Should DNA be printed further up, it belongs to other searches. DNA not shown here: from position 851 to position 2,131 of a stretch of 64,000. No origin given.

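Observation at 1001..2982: Overlapping pair: ThiI/MnmA-like PP-loop ATPase with an extra Cys cluster plus an AmmeMemoRadiSam-type radical SAM enzyme, without AMMECR1/MEMO partners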

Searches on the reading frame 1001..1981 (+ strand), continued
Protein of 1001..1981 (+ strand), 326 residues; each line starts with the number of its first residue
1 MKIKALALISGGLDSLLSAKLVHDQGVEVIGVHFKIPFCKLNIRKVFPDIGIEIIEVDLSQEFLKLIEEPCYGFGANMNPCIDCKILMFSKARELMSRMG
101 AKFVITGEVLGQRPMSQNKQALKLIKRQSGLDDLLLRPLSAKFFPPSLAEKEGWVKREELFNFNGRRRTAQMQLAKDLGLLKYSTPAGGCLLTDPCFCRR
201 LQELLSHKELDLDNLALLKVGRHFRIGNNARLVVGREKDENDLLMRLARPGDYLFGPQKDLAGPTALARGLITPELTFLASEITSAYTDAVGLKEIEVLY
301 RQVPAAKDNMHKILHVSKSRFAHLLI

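Call 38: find_homologous_proteins(query=A3)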
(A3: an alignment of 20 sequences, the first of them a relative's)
Query A3 (20 sequences) (337 aa, profile of the alignment): 8000 proteins with E <= 0.001 among 8000 candidates; the best 120 are listed.
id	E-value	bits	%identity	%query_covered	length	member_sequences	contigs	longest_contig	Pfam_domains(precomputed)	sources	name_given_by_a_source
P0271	5.2e-139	481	58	98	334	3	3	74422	PF03054.23,PF02568.21,PF18297.7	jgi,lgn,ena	-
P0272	8.8e-139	480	59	96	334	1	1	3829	PF03054.23,PF02568.21,PF18297.7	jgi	jgi:tRNA U34 2-thiouridine synthase MnmA/TrmU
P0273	1.7e-138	479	59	96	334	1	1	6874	PF03054.23,PF02568.21,PF18297.7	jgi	-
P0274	2.1e-138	479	59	93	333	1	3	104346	PF03054.23,PF02568.21,PF18297.7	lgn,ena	-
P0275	2.8e-138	479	61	93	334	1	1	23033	PF03054.23,PF02568.21,PF18297.7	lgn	-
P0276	2.9e-138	479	58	96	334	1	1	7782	PF03054.23,PF02568.21,PF18297.7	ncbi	-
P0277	3.0e-138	479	58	96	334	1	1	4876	PF03054.23,PF02568.21,PF18297.7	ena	-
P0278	3.0e-138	478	58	96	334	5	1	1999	PF03054.23,PF02568.21,PF18297.7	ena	-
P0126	3.1e-138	478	100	100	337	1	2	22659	PF03054.23,PF02568.21,PF18297.7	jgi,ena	-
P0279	3.1e-138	478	60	96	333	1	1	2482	PF03054.23,PF02568.21,PF18297.7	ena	-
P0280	3.8e-138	478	59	96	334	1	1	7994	PF03054.23,PF02568.21,PF18297.7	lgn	-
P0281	5.4e-138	478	58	96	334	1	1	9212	PF03054.23,PF02568.21,PF18297.7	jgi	-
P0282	6.0e-138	478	58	96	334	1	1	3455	PF03054.23,PF02568.21,PF18297.7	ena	-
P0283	6.1e-138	478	58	96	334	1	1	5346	PF03054.23,PF02568.21,PF18297.7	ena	-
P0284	9.1e-138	477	58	96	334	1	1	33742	PF03054.23,PF02568.21,PF18297.7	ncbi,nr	ncbi:MAG: hypothetical protein QME83_08475 [Thermodesulfobacteriota bacterium]|nr:hypothetical prote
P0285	1.0e-137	477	60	96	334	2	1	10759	PF03054.23,PF02568.21,PF18297.7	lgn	-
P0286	1.0e-137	477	63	90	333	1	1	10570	PF03054.23,PF02568.21,PF18297.7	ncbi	ncbi:MAG: hypothetical protein AB1502_03465 [Thermodesulfobacteriota bacterium]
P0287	1.2e-137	477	58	96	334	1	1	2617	PF03054.23,PF02568.21,PF18297.7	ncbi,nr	ncbi:MAG: hypothetical protein Q8P64_28870 [Deltaproteobacteria bacterium]|nr:hypothetical protein [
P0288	1.3e-137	476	58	96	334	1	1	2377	PF03054.23,PF02568.21,PF18297.7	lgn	-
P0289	1.3e-137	476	58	96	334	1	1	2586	PF03054.23,PF02568.21,PF18297.7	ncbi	-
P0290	1.9e-137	476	56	98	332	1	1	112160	PF03054.23,PF02568.21,PF18297.7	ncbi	-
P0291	1.9e-137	476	73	99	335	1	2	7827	PF03054.23,PF02568.21,PF18297.7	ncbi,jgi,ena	-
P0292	2.0e-137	476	58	96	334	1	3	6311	PF03054.23,PF02568.21,PF18297.7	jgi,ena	-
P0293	2.0e-137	476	59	98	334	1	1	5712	PF03054.23,PF02568.21,PF18297.7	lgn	-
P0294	2.0e-137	476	58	96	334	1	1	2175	PF03054.23,PF02568.21,PF18297.7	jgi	jgi:tRNA U34 2-thiouridine synthase MnmA/TrmU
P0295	2.0e-137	476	56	98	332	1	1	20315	PF03054.23,PF02568.21,PF18297.7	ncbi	-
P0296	2.5e-137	475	58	98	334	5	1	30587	PF03054.23,PF02568.21,PF18297.7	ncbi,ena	-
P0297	3.2e-137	475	60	93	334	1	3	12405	PF03054.23,PF02568.21,PF18297.7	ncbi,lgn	-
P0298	3.2e-137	475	58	93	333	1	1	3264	PF03054.23,PF02568.21,PF18297.7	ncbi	-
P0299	3.5e-137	475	53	98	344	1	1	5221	PF03054.23,PF02568.21,PF18297.7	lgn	-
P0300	3.5e-137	475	57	96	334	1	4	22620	PF03054.23,PF02568.21,PF18297.7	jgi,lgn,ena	-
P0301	3.9e-137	475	58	96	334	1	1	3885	PF03054.23,PF02568.21,PF18297.7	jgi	jgi:tRNA U34 2-thiouridine synthase MnmA/TrmU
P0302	5.0e-137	475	58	97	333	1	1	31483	PF03054.23,PF02568.21,PF18297.7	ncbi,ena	-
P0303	5.0e-137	474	71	98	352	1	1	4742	PF03054.23,PF02568.21,PF18297.7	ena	-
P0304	5.2e-137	474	58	96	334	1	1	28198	PF03054.23,PF02568.21,PF18297.7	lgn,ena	-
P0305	7.0e-137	474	58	96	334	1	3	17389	PF03054.23,PF02568.21,PF18297.7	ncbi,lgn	-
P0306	7.1e-137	474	58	93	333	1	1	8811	PF03054.23,PF02568.21,PF18297.7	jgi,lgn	jgi:tRNA U34 2-thiouridine synthase MnmA/TrmU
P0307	8.3e-137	474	90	100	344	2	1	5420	PF03054.23,PF02568.21,PF18297.7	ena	-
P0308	8.8e-137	474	58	98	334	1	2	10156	PF03054.23,PF02568.21,PF18297.7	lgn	-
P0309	9.8e-137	474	58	93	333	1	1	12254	PF03054.23,PF02568.21,PF18297.7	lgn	-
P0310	1.0e-136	473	58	97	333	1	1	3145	PF03054.23,PF02568.21,PF18297.7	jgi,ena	-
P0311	1.0e-136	473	57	97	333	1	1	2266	PF03054.23,PF02568.21,PF18297.7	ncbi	-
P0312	1.1e-136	473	59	96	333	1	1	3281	PF03054.23,PF02568.21,PF18297.7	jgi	-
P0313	1.2e-136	473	56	96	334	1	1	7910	PF03054.23,PF02568.21,PF18297.7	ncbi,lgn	-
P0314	1.2e-136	473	60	90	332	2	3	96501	PF03054.23,PF02568.21,PF18297.7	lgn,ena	-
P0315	1.5e-136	473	62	87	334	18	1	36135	PF03054.23,PF02568.21,PF18297.7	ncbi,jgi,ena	jgi:tRNA-uridine 2-sulfurtransferase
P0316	1.5e-136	473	60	94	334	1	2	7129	PF03054.23,PF02568.21,PF18297.7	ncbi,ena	ncbi:MAG: hypothetical protein ACPL6D_02770 [Thermodesulfobacteriota bacterium]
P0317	1.5e-136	473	57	96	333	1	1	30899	PF03054.23,PF02568.21,PF18297.7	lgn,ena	-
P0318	1.5e-136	473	57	96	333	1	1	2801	PF03054.23,PF02568.21,PF18297.7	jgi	-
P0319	1.5e-136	473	53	98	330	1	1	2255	PF03054.23,PF02568.21,PF18297.7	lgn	-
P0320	1.6e-136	473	54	98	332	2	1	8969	PF03054.23,PF02568.21,PF18297.7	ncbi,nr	ncbi:MAG: hypothetical protein NG712_02395 [Omnitrophica bacterium]|nr:hypothetical protein [Candida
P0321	1.7e-136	473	58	97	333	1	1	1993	PF03054.23,PF02568.21,PF18297.7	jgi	jgi:tRNA U34 2-thiouridine synthase MnmA/TrmU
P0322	1.8e-136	473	62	90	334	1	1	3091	PF03054.23,PF02568.21,PF18297.7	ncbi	-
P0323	1.8e-136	473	56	96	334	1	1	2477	PF03054.23,PF02568.21,PF18297.7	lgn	-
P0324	1.8e-136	473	55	98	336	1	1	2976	PF03054.23,PF02568.21,PF18297.7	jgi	jgi:tRNA-uridine 2-sulfurtransferase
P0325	1.9e-136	473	59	91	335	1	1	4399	PF03054.23,PF02568.21,PF18297.7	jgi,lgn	jgi:tRNA U34 2-thiouridine synthase MnmA/TrmU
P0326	2.3e-136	472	55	96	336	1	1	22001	PF03054.23,PF02568.21,PF18297.7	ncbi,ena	-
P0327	2.3e-136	472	59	90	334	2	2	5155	PF03054.23,PF02568.21,PF18297.7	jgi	jgi:tRNA-specific 2-thiouridylase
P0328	2.4e-136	472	57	97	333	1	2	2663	PF03054.23,PF02568.21,PF18297.7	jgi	jgi:tRNA U34 2-thiouridine synthase MnmA/TrmU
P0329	2.8e-136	472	60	93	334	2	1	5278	PF03054.23,PF02568.21,PF18297.7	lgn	-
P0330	2.9e-136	472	60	90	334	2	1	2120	PF03054.23,PF02568.21,PF18297.7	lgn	-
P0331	3.0e-136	472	60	96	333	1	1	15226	PF03054.23,PF02568.21,PF18297.7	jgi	-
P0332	3.4e-136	472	58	97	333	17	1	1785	PF03054.23,PF02568.21,PF18297.7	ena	-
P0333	3.5e-136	472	55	95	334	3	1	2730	PF03054.23,PF02568.21,PF18297.7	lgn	-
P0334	4.1e-136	472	58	91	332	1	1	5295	PF03054.23,PF02568.21,PF18297.7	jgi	jgi:tRNA U34 2-thiouridine synthase MnmA/TrmU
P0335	4.1e-136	471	58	97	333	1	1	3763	PF03054.23,PF02568.21,PF18297.7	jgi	jgi:tRNA-uridine 2-sulfurtransferase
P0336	4.2e-136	471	58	96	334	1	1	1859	PF03054.23,PF02568.21,PF18297.7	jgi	jgi:tRNA U34 2-thiouridine synthase MnmA/TrmU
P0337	4.3e-136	471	63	93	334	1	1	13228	PF03054.23,PF02568.21,PF18297.7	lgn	-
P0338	4.3e-136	471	60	96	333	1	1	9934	PF03054.23,PF02568.21,PF18297.7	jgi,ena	-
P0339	4.4e-136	471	60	90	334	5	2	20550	PF03054.23,PF02568.21,PF18297.7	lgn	-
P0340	4.5e-136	471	57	96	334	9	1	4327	PF03054.23,PF02568.21,PF18297.7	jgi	jgi:tRNA U34 2-thiouridine synthase MnmA/TrmU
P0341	4.5e-136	471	56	93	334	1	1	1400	PF03054.23,PF02568.21,PF18297.7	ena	-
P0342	4.5e-136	471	58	93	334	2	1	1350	PF03054.23,PF02568.21,PF18297.7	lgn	-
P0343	4.6e-136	471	57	97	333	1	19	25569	PF03054.23,PF02568.21,PF18297.7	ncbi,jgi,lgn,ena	jgi:tRNA-specific 2-thiouridylase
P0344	4.6e-136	471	57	98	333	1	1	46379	PF03054.23,PF02568.21,PF18297.7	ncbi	ncbi:MAG: hypothetical protein ACUVWO_04565 [Thermodesulfobacteriota bacterium]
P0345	4.7e-136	471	60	96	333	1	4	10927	PF03054.23,PF02568.21,PF18297.7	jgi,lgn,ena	-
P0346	4.9e-136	471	62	90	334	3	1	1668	PF03054.23,PF02568.21,PF18297.7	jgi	jgi:tRNA U34 2-thiouridine synthase MnmA/TrmU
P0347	5.1e-136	471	59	91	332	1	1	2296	PF03054.23,PF02568.21,PF18297.7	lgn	-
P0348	5.7e-136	471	58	95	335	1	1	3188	PF03054.23,PF02568.21,PF18297.7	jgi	jgi:tRNA-specific 2-thiouridylase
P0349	5.7e-136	471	58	91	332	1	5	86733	PF03054.23,PF02568.21,PF18297.7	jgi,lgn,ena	jgi:tRNA-specific 2-thiouridylase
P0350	5.7e-136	471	58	90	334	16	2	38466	PF03054.23,PF02568.21,PF18297.7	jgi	jgi:tRNA-specific 2-thiouridylase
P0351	5.8e-136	471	57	96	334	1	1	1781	PF03054.23,PF02568.21,PF18297.7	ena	-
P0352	6.0e-136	471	58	90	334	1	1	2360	PF03054.23,PF02568.21,PF18297.7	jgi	jgi:tRNA-specific 2-thiouridylase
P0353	6.2e-136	471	60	90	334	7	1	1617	PF03054.23,PF02568.21,PF18297.7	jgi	jgi:tRNA-specific 2-thiouridylase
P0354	6.4e-136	471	58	97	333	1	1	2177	PF03054.23,PF02568.21,PF18297.7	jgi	jgi:tRNA U34 2-thiouridine synthase MnmA/TrmU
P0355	6.5e-136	471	61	92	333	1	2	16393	PF03054.23,PF02568.21,PF18297.7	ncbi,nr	ncbi:MAG: hypothetical protein NC925_05820 [Candidatus Omnitrophica bacterium]|nr:hypothetical prote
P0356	6.7e-136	471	59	93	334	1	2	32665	PF03054.23,PF02568.21,PF18297.7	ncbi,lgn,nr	ncbi:MAG: hypothetical protein HXY46_09140 [Syntrophaceae bacterium]|nr:hypothetical protein [Syntro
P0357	6.7e-136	471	63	100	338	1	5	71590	PF03054.23,PF02568.21,PF18297.7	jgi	-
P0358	7.0e-136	471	59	97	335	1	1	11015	PF03054.23,PF02568.21,PF18297.7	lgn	-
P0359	7.0e-136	471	63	90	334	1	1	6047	PF03054.23,PF02568.21,PF18297.7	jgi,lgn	jgi:tRNA U34 2-thiouridine synthase MnmA/TrmU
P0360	7.0e-136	471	57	97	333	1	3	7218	PF03054.23,PF02568.21,PF18297.7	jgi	jgi:tRNA U34 2-thiouridine synthase MnmA/TrmU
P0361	7.0e-136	471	60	93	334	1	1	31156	PF03054.23,PF02568.21,PF18297.7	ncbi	-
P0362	7.6e-136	471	57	93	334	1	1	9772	PF03054.23,PF02568.21,PF18297.7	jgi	jgi:tRNA-specific 2-thiouridylase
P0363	8.1e-136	471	60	93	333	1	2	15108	PF03054.23,PF02568.21,PF18297.7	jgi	jgi:tRNA U34 2-thiouridine synthase MnmA/TrmU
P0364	8.3e-136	470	56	97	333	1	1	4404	PF03054.23,PF02568.21,PF18297.7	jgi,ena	-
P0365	9.0e-136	470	59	93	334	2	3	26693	PF03054.23,PF02568.21,PF18297.7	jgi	jgi:tRNA-specific 2-thiouridylase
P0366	9.1e-136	470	59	91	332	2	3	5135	PF03054.23,PF02568.21,PF18297.7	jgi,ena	-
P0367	9.2e-136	470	56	98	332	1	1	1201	PF03054.23,PF02568.21,PF18297.7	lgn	-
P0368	9.7e-136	470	56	98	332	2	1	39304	PF03054.23,PF02568.21,PF18297.7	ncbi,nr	ncbi:MAG: hypothetical protein GXO98_06995 [Nitrospirae bacterium]|nr:hypothetical protein [Nitrospi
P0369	1.0e-135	470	58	97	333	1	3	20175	PF03054.23,PF02568.21,PF18297.7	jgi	jgi:tRNA U34 2-thiouridine synthase MnmA/TrmU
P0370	1.0e-135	470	79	100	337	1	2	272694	PF03054.23,PF02568.21,PF18297.7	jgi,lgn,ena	-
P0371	1.1e-135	470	58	93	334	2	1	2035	PF03054.23,PF02568.21,PF18297.7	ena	-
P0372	1.1e-135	470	57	97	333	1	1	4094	PF03054.23,PF02568.21,PF18297.7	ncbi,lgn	-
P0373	1.1e-135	470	61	87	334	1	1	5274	PF03054.23,PF02568.21,PF18297.7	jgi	jgi:tRNA-specific 2-thiouridylase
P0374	1.1e-135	470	61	93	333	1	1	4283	PF03054.23,PF02568.21,PF18297.7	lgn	-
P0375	1.2e-135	470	60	90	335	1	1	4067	PF03054.23,PF02568.21,PF18297.7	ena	-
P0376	1.2e-135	470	58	91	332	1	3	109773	PF03054.23,PF02568.21,PF18297.7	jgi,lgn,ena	-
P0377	1.3e-135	470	57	93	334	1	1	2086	PF03054.23,PF02568.21,PF18297.7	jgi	jgi:tRNA-specific 2-thiouridylase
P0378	1.3e-135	470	62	90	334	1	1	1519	PF03054.23,PF02568.21,PF18297.7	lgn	-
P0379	1.4e-135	470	57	97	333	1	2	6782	PF03054.23,PF02568.21,PF18297.7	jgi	jgi:tRNA U34 2-thiouridine synthase MnmA/TrmU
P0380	1.4e-135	470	58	93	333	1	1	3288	PF03054.23,PF02568.21,PF18297.7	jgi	-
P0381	1.5e-135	470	58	97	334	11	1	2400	PF03054.23,PF02568.21,PF18297.7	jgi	-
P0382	1.6e-135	470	57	97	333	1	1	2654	PF03054.23,PF02568.21,PF18297.7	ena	-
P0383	1.7e-135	469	59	93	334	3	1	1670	PF03054.23,PF02568.21,PF18297.7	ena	-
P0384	1.7e-135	469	54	98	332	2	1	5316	PF03054.23,PF02568.21,PF18297.7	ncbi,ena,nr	ncbi:hypothetical protein LR013_01575 [candidate division NPL-UPA2 bacterium]|nr:hypothetical protei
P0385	1.8e-135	469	58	94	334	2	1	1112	PF03054.23,PF02568.21,PF18297.7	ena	-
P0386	1.9e-135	469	56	95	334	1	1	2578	PF03054.23,PF02568.21,PF18297.7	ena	-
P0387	1.9e-135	469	58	97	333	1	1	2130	PF03054.23,PF02568.21,PF18297.7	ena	-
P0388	1.9e-135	469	57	97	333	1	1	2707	PF03054.23,PF02568.21,PF18297.7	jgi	-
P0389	1.9e-135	469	58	95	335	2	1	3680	PF03054.23,PF02568.21,PF18297.7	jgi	jgi:tRNA-specific 2-thiouridylase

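Call 39: find_encoding_contigs(protein=P0284, flank=5000, max_places=2)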
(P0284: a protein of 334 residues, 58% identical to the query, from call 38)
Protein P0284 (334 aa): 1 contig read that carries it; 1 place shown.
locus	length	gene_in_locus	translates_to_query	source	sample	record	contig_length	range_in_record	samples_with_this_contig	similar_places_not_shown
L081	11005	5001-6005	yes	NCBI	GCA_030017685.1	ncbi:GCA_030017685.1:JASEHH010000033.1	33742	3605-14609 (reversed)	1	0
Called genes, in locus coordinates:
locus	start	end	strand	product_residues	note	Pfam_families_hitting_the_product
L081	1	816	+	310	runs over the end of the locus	PF00291:PALP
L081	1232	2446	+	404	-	PF01837:HcyBio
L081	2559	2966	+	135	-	PF09383:NIL, PF13183:Fer4_8 (faint), PF13187:Fer4_9, PF13237:Fer4_10 (weak), PF14697:Fer4_21, PF12838:Fer4_7, PF00037:Fer4 (weak), PF12837:Fer4_6 (weak), +3 more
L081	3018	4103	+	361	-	PF03054:tRNA_Me_trans, PF20259:tRNA_Me_trans_M, PF20258:tRNA_Me_trans_C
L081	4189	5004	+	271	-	PF02540:NAD_synthase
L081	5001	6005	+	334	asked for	PF02568:ThiI, PF03054:tRNA_Me_trans, PF18297:NFACT-R_2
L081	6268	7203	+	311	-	PF13623:SurA_N_2, PF13624:SurA_N_3, PF09312:SurA_N (weak)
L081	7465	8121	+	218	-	PF10080:FtrD-like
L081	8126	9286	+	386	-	PF12704:MacB_PCD, PF02687:FtsX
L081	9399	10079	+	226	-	PF02463:SMC_N (faint), PF00005:ABC_tran, PF13304:AAA_21 (weak)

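Call 40: find_encoding_contigs(protein=P0356, flank=5000, max_places=2)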
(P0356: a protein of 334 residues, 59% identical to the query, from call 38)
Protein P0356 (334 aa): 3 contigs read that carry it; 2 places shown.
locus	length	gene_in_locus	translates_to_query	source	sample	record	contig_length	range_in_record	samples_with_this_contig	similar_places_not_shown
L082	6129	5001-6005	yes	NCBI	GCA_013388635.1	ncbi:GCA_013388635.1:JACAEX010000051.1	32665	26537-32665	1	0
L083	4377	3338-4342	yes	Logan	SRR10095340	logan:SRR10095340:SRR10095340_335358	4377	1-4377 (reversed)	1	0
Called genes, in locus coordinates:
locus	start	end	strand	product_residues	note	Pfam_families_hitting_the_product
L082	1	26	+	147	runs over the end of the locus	PF02082:Rrf2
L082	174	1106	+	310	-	PF00291:PALP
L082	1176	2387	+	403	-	PF01837:HcyBio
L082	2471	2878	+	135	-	PF09383:NIL, PF13187:Fer4_9, PF14697:Fer4_21, PF00037:Fer4 (weak), PF12837:Fer4_6 (weak), PF13237:Fer4_10, PF12838:Fer4_7, PF25160:LdpA_Fe-S-bd (weak), +4 more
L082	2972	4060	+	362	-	PF03054:tRNA_Me_trans, PF20259:tRNA_Me_trans_M, PF20258:tRNA_Me_trans_C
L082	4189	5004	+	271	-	PF02540:NAD_synthase (weak)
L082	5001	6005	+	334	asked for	PF02568:ThiI, PF03054:tRNA_Me_trans, PF18297:NFACT-R_2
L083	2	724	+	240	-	?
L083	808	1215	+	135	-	PF09383:NIL, PF13187:Fer4_9, PF14697:Fer4_21, PF00037:Fer4 (weak), PF12837:Fer4_6 (weak), PF13237:Fer4_10, PF12838:Fer4_7, PF25160:LdpA_Fe-S-bd (weak), +4 more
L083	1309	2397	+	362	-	PF03054:tRNA_Me_trans, PF20259:tRNA_Me_trans_M, PF20258:tRNA_Me_trans_C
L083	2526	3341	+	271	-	PF02540:NAD_synthase (weak)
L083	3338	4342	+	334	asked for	PF02568:ThiI, PF03054:tRNA_Me_trans, PF18297:NFACT-R_2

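Call 41: find_encoding_contigs(protein=P0368, flank=5000, max_places=2)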
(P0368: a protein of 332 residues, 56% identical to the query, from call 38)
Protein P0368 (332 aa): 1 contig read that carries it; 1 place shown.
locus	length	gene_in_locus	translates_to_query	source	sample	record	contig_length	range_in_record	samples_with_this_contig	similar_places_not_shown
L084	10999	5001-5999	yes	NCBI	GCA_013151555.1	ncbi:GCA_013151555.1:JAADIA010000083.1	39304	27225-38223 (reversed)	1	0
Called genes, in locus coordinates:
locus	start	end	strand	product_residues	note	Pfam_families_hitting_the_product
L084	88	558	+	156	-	PF01288:HPPK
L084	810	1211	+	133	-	PF02577:BFN_dom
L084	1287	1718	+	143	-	-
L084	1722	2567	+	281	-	PF02569:Pantoate_ligase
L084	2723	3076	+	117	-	PF02261:Asp_decarbox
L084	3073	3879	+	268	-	PF01408:GFO_IDH_MocA, PF03447:NAD_binding_3, PF01958:Asp_DH_C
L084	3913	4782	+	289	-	PF20565:DUF6775, PF22529:DUF7001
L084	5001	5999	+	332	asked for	PF02568:ThiI, PF03054:tRNA_Me_trans, PF18297:NFACT-R_2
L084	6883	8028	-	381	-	PF02771:Acyl-CoA_dh_N, PF02770:Acyl-CoA_dh_M, PF00441:Acyl-CoA_dh_1, PF08028:Acyl-CoA_dh_2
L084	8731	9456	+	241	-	PF07603:Lcl_C, PF07589:PEP_exosort_dom (weak)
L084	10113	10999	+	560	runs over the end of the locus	PF16126:DUF4838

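Call 42: find_encoding_contigs(protein=P0355, flank=5000, max_places=2)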
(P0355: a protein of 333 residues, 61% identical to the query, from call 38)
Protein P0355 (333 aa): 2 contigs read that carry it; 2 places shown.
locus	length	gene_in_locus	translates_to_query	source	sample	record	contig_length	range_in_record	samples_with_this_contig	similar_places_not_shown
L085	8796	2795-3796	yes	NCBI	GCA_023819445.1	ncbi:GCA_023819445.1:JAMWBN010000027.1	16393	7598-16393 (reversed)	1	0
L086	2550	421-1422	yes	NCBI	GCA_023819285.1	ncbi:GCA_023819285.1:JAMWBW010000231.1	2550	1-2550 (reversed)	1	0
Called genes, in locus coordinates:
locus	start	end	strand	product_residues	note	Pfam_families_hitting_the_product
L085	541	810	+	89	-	-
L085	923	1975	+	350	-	PF01171:ATP_bind_3 (weak), PF02540:NAD_synthase (faint), PF03054:tRNA_Me_trans, PF06508:QueC, PF20259:tRNA_Me_trans_M, PF20258:tRNA_Me_trans_C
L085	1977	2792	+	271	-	PF02540:NAD_synthase (weak)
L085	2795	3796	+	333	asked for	PF02568:ThiI, PF03054:tRNA_Me_trans, PF18297:NFACT-R_2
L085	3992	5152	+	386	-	PF00478:IMPDH, PF01070:FMN_dh, PF05690:ThiG (faint), PF03060:NMO (weak)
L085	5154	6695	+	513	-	PF00117:GATase, PF07722:Peptidase_C26, PF02540:NAD_synthase (weak), PF00958:GMP_synt_C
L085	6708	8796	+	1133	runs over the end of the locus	PF02811:PHP, PF07733:DNA_pol3_alpha, PF17657:DNA_pol3_finger, PF14579:HHH_6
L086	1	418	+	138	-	?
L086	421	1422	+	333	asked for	PF02568:ThiI, PF03054:tRNA_Me_trans, PF18297:NFACT-R_2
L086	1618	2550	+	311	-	PF00478:IMPDH, PF01070:FMN_dh, PF05690:ThiG (faint), PF03060:NMO (weak)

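Call 43: find_encoding_contigs(protein=P0370, flank=5000, max_places=1)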
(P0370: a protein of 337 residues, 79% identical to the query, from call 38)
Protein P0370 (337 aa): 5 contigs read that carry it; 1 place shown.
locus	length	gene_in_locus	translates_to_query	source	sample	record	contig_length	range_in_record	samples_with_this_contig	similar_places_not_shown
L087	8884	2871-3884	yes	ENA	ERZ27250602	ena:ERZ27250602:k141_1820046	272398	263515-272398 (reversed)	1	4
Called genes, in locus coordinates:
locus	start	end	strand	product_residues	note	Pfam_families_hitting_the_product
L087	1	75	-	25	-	?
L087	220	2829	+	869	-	PF07228:SpoIIE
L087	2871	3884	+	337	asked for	PF02568:ThiI, PF03054:tRNA_Me_trans, PF18297:NFACT-R_2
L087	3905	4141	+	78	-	PF01106:NifU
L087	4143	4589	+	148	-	PF01592:NifU_N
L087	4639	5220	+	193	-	PF01812:5-FTHF_cyc-lig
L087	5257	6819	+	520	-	PF12072:RNase_Y_N, PF00013:KH_1, PF01966:HD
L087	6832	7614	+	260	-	PF00149:Metallophos (weak), PF13277:YmdB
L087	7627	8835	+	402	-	PF13742:tRNA_anti_2, PF01336:tRNA_anti-codon, PF02601:Exonuc_VII_L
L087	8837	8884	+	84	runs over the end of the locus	PF02609:Exonuc_VII_S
